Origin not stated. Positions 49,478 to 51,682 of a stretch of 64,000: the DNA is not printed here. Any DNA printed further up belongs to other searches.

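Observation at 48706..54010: tRNA-Leu-anchored accessory segment encoding a 627-aa PH-like plus glycine-zipper membrane protein, a DUF4160 pseudogene and a Sel1-repeat protein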

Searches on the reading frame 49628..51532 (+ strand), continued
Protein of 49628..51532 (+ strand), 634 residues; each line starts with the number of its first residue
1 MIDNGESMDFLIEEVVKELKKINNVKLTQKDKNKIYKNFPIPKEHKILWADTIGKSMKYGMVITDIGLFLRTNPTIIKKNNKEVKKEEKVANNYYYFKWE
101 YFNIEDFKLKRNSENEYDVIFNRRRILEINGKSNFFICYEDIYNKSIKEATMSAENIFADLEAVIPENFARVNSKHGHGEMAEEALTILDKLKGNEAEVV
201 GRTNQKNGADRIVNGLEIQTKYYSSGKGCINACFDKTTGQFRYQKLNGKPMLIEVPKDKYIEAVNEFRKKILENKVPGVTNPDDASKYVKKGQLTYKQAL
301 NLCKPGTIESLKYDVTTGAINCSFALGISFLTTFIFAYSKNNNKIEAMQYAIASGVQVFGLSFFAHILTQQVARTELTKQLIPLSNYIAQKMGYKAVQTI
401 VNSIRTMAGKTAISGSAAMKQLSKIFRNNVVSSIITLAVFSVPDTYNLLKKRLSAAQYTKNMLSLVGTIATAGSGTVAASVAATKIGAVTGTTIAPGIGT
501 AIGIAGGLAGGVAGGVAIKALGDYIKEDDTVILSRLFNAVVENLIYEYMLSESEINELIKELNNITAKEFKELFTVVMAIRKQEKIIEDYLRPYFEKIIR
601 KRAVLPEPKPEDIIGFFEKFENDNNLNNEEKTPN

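Call 26: predict_structure(alignment_id=A1)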
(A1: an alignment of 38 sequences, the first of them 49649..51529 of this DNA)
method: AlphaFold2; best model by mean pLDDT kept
length: 627 residues; sequences in the alignment: 38
mean_pLDDT: 60.9   pTM: 0.35
mean pLDDT of the five models: 60.9, 59.0, 55.1, 55.0, 54.0
residues with pLDDT >= 90: 31; 70-90: 232; 50-70: 146; < 50: 218
segments of 3 or more residues with pLDDT < 50: 143-167, 297-324, 350-371, 389-404, 422-524, 617-627
pLDDT, mean of each block of 10 residues (from residue 1): 81 77 84 85 70 86 84 79 78 80 81 83 77 79 39 34 41 67 75 68 87 87 88 85 89 93 90 88 84 53 32 34 51 57 54 44 40 52 51 44 52 54 46 37 39 35 25 22 21 21 24 28 51 58 65 68 65 74 84 70 56 49 41
secondary structure, 60 per line:
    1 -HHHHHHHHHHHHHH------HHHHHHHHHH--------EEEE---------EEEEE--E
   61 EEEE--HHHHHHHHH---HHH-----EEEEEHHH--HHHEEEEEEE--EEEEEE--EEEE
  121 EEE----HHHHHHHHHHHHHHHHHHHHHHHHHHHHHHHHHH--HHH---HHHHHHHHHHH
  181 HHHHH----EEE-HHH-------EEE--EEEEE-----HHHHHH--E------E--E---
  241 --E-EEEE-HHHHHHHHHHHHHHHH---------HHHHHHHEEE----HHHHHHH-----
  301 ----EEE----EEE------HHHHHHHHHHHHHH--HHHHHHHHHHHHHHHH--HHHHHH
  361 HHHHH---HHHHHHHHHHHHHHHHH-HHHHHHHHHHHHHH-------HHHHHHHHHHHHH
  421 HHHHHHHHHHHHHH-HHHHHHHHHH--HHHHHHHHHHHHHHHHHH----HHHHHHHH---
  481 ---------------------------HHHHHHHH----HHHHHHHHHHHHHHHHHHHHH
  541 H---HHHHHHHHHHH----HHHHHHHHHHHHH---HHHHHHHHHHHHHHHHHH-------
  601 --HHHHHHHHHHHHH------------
elements in order: H2-15 H22-31 E40-43 E53-57 E60-64 H67-75 E87-91 E100-106 E109-114 E117-123 H128-161 H170-185 E190-192 E204-206 E209-213 H219-224 E245-248 H250-265 H275-281 E282-284 H289-295 E305-307 E312-314 H321-334 H337-352 H355-365 H369-385 H387-400 H408-434 H436-445 H448-465 H470-477 H508-515 H520-541 H545-555 H560-572 H576-593 H603-615

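Call 33: find_encoding_contigs(protein=P0023, flank=7000, max_places=3)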
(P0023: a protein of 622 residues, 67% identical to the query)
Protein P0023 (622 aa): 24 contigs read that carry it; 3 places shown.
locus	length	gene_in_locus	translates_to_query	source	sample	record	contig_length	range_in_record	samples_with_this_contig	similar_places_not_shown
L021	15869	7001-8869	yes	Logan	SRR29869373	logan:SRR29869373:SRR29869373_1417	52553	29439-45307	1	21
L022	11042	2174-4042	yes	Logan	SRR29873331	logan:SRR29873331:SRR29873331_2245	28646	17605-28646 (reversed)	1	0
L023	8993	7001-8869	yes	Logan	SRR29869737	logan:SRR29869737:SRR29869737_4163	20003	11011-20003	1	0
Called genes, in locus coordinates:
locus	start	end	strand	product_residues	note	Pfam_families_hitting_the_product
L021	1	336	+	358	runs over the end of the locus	PF12698:ABC2_membrane_3 (weak)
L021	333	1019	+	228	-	-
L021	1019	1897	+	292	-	PF00005:ABC_tran, PF13476:AAA_23 (weak), PF13304:AAA_21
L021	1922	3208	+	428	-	PF13353:Fer4_12 (weak), PF04055:Radical_SAM, PF13186:SPASM (weak)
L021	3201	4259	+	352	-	PF04055:Radical_SAM, PF13353:Fer4_12 (weak)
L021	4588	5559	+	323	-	PF01966:HD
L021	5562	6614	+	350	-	-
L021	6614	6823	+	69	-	-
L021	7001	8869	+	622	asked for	PF27347:YeeR_C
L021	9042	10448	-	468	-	PF14284:PcfJ (weak)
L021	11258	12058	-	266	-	PF01051:Rep3_N, PF21205:Rep3_C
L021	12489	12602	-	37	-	-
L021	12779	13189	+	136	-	-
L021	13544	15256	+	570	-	PF01368:DHH, PF02272:DHHA1, PF17768:RecJ_OB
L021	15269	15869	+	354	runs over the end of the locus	-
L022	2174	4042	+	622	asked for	PF27347:YeeR_C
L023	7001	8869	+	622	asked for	PF27347:YeeR_C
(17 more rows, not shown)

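Call 34: find_encoding_contigs(protein=P0077, flank=7000, max_places=2)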
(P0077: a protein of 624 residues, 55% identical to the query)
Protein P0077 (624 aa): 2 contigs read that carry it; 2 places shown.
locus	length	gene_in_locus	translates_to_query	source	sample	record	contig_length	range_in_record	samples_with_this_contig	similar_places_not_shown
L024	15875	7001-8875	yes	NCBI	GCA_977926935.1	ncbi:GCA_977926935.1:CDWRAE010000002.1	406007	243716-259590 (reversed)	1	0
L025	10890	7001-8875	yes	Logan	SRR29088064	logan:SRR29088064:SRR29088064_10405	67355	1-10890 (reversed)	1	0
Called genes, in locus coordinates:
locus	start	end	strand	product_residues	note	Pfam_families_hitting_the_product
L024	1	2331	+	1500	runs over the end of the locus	PF13306:LRR_5, PF06458:MucBP (faint), PF13715:CarbopepD_reg_2 (faint)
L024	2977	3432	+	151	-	-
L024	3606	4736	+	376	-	-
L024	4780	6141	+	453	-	-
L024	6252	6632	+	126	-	-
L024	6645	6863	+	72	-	-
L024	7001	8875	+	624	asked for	PF27347:YeeR_C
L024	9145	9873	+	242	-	PF03602:Cons_hypoth95 (faint), PF01555:N6_N4_Mtase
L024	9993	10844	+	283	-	-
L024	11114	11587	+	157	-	-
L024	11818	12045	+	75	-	-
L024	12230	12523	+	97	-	-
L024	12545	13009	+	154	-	-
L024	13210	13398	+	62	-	PF14192:DUF4314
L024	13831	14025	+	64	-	-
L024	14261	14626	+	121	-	-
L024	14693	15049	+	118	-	-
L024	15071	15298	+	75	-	-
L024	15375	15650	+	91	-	-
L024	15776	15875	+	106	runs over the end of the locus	-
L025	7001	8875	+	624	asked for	PF27347:YeeR_C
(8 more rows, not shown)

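Call 35: search_protein_families(library=padloc, proteins=[L001:5412-7223:+], max_evalue=0.01)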
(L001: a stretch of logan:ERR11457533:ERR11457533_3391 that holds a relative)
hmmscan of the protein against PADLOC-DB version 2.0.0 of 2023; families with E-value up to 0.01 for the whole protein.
L001:5412-7223:+ (603 aa): 0 families

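Call 36: search_protein_families(library=pfam, proteins=[L001:5412-7223:+, L001:1401-1805:+], max_evalue=0.01)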
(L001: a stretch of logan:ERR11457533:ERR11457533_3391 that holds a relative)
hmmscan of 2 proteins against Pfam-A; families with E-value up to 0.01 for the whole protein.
L001:5412-7223:+ (603 aa): 2 families
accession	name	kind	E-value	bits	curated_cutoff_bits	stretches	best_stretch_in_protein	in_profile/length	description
PF10706.15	Aminoglyc_resit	-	4.9e-05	23.9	21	1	43-102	3-63/149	Aminoglycoside-2''-adenylyltransferase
PF14907.12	NTP_transf_5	-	0.0016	18.5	31.2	1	31-113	49-133/249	Uncharacterised nucleotidyltransferase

L001:1401-1805:+ (134 aa): 0 families

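Call 55: search_solved_structures(query=A1, max_evalue=10, show_alignments=3)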
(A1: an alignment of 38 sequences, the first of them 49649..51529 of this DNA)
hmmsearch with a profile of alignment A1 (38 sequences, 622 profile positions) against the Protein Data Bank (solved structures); distinct sequences matched with E-value up to 10: 0.

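Call 59: find_encoding_contigs(protein=P0050, flank=7000, max_places=2)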
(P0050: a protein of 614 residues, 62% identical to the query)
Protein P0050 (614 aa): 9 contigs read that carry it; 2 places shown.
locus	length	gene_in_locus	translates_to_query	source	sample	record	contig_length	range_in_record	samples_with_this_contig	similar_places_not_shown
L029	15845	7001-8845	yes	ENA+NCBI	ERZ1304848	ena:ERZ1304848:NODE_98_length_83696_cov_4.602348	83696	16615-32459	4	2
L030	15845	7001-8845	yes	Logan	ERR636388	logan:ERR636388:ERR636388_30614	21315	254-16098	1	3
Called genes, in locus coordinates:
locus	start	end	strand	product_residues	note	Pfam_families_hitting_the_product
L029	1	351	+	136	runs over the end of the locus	-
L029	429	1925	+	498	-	PF14821:Thr_synth_N, PF00291:PALP, PF24857:THR4_C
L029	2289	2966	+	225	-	PF00149:Metallophos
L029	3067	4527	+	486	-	PF05697:Trigger_N, PF00254:FKBP_C, PF05698:Trigger_C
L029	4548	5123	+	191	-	PF00574:CLP_protease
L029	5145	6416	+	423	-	PF06689:zf-C4_ClpX, PF00493:MCM (faint), PF05496:RuvB_N (weak), PF00004:AAA, PF07724:AAA_2, PF10431:ClpB_D2-small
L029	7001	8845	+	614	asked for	PF27347:YeeR_C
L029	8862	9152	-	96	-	-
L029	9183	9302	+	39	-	-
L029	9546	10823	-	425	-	PF00089:Trypsin, PF13365:Trypsin_2, PF00595:PDZ, PF13180:PDZ_2, PF17820:PDZ_6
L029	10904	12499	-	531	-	PF00672:HAMP, PF00512:HisKA, PF02518:HATPase_c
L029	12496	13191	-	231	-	PF00072:Response_reg, PF00486:Trans_reg_C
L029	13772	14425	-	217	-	PF00753:Lactamase_B, PF23023:Anti-Pycsar_Apyc1 (weak)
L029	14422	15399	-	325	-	PF08240:ADH_N, PF00107:ADH_zinc_N, PF13602:ADH_zinc_N_2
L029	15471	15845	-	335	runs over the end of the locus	PF01408:GFO_IDH_MocA, PF22725:GFO_IDH_MocA_C3, PF02894:GFO_IDH_MocA_C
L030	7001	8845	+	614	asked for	PF27347:YeeR_C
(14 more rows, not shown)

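Call 60: find_encoding_contigs(protein=P0108, flank=7000, max_places=1)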
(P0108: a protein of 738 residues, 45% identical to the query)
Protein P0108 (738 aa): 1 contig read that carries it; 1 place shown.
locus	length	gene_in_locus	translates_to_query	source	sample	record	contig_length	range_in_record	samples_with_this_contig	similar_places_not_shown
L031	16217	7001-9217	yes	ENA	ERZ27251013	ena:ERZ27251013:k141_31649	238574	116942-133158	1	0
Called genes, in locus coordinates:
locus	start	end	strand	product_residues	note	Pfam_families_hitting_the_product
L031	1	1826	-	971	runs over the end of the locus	PF00005:ABC_tran (faint), PF02463:SMC_N (faint), PF13191:AAA_16 (faint), PF13555:AAA_29 (faint), PF20703:nSTAND1 (faint), PF17760:UvrA_inter, PF17755:UvrA_DNA-bind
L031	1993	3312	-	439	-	PF07690:MFS_1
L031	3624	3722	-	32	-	-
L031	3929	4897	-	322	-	PF02899:Phage_int_SAM_1, PF13495:Phage_int_SAM_4 (faint), PF00589:Phage_integrase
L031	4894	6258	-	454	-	PF01134:GIDA, PF01266:DAO (faint)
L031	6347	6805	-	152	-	PF02481:DNA_processg_A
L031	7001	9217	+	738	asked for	PF27347:YeeR_C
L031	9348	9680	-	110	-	-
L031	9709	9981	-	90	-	-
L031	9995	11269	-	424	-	PF00817:IMS, PF11799:IMS_C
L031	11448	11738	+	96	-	-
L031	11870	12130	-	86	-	-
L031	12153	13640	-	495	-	PF00239:Resolvase, PF07508:Recombinase, PF13408:Zn_ribbon_recom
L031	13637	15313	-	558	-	PF00239:Resolvase, PF07508:Recombinase, PF13408:Zn_ribbon_recom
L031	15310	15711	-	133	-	PF03884:YacG (faint)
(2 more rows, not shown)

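Call 61: find_encoding_contigs(protein=P0073, flank=7000, max_places=1)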
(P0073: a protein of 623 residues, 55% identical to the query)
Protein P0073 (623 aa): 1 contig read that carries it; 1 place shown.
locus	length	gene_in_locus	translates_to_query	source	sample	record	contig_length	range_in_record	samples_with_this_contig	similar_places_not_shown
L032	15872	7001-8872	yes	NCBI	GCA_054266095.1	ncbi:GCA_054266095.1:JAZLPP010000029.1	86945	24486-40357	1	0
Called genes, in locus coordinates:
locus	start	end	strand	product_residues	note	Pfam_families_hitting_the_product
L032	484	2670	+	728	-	PF07693:KAP_NTPase, PF13401:AAA_22 (faint)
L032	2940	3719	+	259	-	-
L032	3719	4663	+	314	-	-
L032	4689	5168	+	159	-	-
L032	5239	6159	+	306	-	PF08279:HTH_11 (weak), PF13280:WYL (weak)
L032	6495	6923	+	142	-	PF10722:YbjN (weak)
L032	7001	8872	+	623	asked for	PF27347:YeeR_C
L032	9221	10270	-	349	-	-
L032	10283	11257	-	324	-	-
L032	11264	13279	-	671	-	PF00149:Metallophos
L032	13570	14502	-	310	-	PF14253:AbiH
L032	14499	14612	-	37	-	-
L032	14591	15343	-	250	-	PF19553:DUF6076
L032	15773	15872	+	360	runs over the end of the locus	PF18555:MobL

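Call 72: search_dna_similar(query=window:49649-51529:+, collection=plasmids, mode=protein, max_rows=25, rows=spread)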
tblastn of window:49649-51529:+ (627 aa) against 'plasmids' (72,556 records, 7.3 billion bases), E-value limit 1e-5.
Records with a match: 10; places in all: 10; records where one place covers at least 80% of the query: 0.
Best place of each record, by identity: <60% 10.
By first word of the organism name: Escherichia 6; Lactococcus 1; Monoglobus 1; Klebsiella 1; Selenomonas 1.
By predicted mobility (MOB-suite, as given by PLSDB): non-mobilizable 8; conjugative 2.
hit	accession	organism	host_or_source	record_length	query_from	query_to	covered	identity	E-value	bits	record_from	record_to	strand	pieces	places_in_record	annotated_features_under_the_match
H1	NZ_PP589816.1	Lactococcus sp.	Bacterial culture,Dairy environment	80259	161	607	71%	34.4%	1e-54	209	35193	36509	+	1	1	glycine zipper family protein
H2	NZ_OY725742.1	Monoglobus pectinilyticus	-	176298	138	451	50%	48.6%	2e-85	299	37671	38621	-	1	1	hypothetical protein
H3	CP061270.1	Escherichia coli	Sheep,cell culture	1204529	132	455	52%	33.7%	8e-51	197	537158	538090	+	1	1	hypothetical protein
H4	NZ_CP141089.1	Escherichia coli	Homo sapiens,Infected Human Urine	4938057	132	455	52%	33.7%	2e-50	196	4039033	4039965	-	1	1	none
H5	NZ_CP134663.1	Escherichia coli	Larus michahellis,bacteria,cloaca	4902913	132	455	52%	33.4%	4e-50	195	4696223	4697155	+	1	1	none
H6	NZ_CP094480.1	Klebsiella pneumoniae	Pure culture,gut of black soldier fly ...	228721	132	455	52%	33.4%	4e-50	195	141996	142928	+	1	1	hypothetical protein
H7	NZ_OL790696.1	Escherichia coli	-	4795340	130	455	52%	33.1%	4e-49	192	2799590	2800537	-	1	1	none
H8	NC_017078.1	Selenomonas ruminantium subsp. lactilytica TAM6421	-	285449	159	455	47%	35.0%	9e-50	194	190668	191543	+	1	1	hypothetical protein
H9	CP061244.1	Escherichia coli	Homo sapiens,cell culture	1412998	175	455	45%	35.8%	5e-41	195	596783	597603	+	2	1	none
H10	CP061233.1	Escherichia coli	Sheep,cell culture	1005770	158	455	48%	31.5%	5e-30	134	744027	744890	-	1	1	none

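Call 73: search_dna_similar(query=window:49649-51529:+, collection=phages, mode=protein, max_rows=20)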
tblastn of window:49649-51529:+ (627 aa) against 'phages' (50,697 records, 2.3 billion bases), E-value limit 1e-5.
Records with a match: 1; places in all: 1; records where one place covers at least 80% of the query: 1.
Best place of each record, by identity: <60% 1.
By first word of the organism name: Oscillospirales 1.
By host as written in the record: Oscillospirales 1.
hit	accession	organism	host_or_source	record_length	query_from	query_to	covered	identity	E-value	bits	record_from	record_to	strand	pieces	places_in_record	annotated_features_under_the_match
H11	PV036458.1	Oscillospirales phage IMGVR 15609780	Oscillospirales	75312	8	607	96%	43.9%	2e-129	426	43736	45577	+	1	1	hypothetical protein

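Call 74: get_annotated_region(hit=H11, flank=8000)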
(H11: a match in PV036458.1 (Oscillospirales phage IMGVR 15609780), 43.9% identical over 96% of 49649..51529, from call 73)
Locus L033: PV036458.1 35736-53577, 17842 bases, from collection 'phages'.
description: Oscillospirales phage IMGVR 15609780, complete genome.
organism: Oscillospirales phage IMGVR 15609780 (NCBI taxid 3403686)
taxonomy: Viruses; Duplodnaviria; Heunggongvirae; Uroviricota; Caudoviricetes; Ca. Heliusvirales
host: Oscillospirales; source: human feces; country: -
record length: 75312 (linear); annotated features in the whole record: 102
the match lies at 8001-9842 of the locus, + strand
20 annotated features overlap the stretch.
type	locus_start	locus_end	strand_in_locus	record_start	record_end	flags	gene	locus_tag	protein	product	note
CDS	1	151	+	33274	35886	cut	-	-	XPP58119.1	tail length tape measure protein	-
CDS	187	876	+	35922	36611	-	-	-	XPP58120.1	distal tail protein Dit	-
CDS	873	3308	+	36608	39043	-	-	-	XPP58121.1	minor head protein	-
CDS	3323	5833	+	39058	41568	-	-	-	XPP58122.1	tail protein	-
CDS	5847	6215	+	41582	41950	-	-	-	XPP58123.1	hypothetical protein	-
CDS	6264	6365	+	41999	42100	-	-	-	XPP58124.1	hypothetical protein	-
CDS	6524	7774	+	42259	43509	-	-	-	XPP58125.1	endolysin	-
CDS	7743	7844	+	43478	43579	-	-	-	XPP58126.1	hypothetical protein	-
CDS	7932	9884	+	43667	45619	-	-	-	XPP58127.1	hypothetical protein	-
CDS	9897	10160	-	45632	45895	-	-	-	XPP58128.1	hypothetical protein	-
CDS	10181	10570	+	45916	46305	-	-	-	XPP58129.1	hypothetical protein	-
CDS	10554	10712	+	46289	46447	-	-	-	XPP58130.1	hypothetical protein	-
CDS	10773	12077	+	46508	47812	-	-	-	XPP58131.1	DNA invertase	-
CDS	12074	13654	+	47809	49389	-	-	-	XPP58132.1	hypothetical protein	-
CDS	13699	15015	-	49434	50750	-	-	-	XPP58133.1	hypothetical protein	-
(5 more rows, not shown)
